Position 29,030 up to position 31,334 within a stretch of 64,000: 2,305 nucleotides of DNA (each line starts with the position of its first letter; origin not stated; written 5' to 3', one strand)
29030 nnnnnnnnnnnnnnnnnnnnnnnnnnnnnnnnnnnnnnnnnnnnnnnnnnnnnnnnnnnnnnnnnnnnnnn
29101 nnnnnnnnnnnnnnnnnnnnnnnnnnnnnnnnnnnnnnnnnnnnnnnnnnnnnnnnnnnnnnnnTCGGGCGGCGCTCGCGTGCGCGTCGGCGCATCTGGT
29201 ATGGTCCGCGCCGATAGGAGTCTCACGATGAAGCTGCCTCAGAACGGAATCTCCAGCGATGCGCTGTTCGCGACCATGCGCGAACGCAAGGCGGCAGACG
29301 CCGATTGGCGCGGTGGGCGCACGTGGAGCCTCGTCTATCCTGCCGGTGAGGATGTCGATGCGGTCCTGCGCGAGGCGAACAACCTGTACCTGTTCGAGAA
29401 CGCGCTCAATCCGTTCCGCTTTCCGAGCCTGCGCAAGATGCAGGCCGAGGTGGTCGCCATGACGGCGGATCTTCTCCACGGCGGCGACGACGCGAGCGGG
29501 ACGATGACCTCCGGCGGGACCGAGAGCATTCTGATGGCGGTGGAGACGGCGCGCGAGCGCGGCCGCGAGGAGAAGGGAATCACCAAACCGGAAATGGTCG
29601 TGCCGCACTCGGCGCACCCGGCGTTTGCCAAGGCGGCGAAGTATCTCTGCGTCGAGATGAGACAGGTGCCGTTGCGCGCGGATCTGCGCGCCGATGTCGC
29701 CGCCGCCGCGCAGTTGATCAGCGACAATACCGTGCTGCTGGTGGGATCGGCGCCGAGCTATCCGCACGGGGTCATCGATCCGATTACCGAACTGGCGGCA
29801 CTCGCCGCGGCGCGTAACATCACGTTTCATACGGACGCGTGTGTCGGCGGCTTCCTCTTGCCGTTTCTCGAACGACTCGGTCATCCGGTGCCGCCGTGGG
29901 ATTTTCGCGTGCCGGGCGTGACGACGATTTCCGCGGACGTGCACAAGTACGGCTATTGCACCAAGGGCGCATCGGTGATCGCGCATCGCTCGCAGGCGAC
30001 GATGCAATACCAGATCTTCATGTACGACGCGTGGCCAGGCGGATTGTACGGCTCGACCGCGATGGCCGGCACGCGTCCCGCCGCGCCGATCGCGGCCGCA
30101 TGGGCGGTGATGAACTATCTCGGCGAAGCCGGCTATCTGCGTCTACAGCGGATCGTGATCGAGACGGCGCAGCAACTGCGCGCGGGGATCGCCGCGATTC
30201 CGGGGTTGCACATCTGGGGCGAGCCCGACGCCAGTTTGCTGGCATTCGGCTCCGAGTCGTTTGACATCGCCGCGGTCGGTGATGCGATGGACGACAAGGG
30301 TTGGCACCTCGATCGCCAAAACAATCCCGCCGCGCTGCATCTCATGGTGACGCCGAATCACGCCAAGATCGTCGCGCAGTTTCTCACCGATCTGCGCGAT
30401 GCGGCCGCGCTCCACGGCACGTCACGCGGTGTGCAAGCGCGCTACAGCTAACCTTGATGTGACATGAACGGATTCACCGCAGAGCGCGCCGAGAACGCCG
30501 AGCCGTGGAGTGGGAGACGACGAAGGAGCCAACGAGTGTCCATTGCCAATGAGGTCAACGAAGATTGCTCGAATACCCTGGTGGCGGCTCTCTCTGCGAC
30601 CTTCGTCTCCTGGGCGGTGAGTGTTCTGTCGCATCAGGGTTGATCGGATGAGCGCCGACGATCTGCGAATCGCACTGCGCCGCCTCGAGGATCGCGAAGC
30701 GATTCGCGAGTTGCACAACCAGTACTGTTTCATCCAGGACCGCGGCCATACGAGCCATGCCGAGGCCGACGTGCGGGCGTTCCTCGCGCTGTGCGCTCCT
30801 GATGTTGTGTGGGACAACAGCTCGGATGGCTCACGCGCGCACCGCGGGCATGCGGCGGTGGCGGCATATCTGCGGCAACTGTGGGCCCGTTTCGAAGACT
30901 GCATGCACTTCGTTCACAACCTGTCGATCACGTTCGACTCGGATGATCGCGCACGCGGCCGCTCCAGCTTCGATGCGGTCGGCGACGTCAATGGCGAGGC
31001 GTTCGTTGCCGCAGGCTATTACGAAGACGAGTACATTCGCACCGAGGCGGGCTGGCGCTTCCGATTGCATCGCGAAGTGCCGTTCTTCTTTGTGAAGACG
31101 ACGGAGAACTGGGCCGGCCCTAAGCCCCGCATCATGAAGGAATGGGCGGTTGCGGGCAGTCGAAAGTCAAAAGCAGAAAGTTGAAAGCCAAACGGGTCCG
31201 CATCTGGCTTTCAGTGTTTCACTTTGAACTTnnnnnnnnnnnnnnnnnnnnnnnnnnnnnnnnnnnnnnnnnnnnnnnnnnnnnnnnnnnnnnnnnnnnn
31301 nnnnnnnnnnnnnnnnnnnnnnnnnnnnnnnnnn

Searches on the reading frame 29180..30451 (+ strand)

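Call 17: search_protein_families(library=pfam, proteins=[window:29180-30451:+], max_evalue=0.001)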
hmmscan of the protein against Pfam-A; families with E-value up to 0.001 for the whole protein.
window:29180-30451:+ (423 aa): 2 families
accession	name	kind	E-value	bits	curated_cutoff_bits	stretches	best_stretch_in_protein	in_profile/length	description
PF00282.25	Pyridoxal_deC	-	4e-19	69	27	1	53-356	46-372/375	Pyridoxal-dependent decarboxylase conserved domain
PF00266.25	Aminotran_5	-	7.7e-15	55.2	21.5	1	96-374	53-332/371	Aminotransferase class-V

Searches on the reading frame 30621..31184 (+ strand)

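Call 96: search_protein_families(library=pfam, proteins=[window:30621-31184:+], max_evalue=0.001)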
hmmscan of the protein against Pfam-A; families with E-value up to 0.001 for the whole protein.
window:30621-31184:+ (187 aa): 2 families
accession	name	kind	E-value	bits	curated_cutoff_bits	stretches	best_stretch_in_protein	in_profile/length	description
PF13577.12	SnoaL_4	-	4.4e-22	78.8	24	1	20-148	1-123/126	SnoaL-like domain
PF12680.13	SnoaL_2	-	7.6e-10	39.8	27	1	47-126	9-82/102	SnoaL-like domain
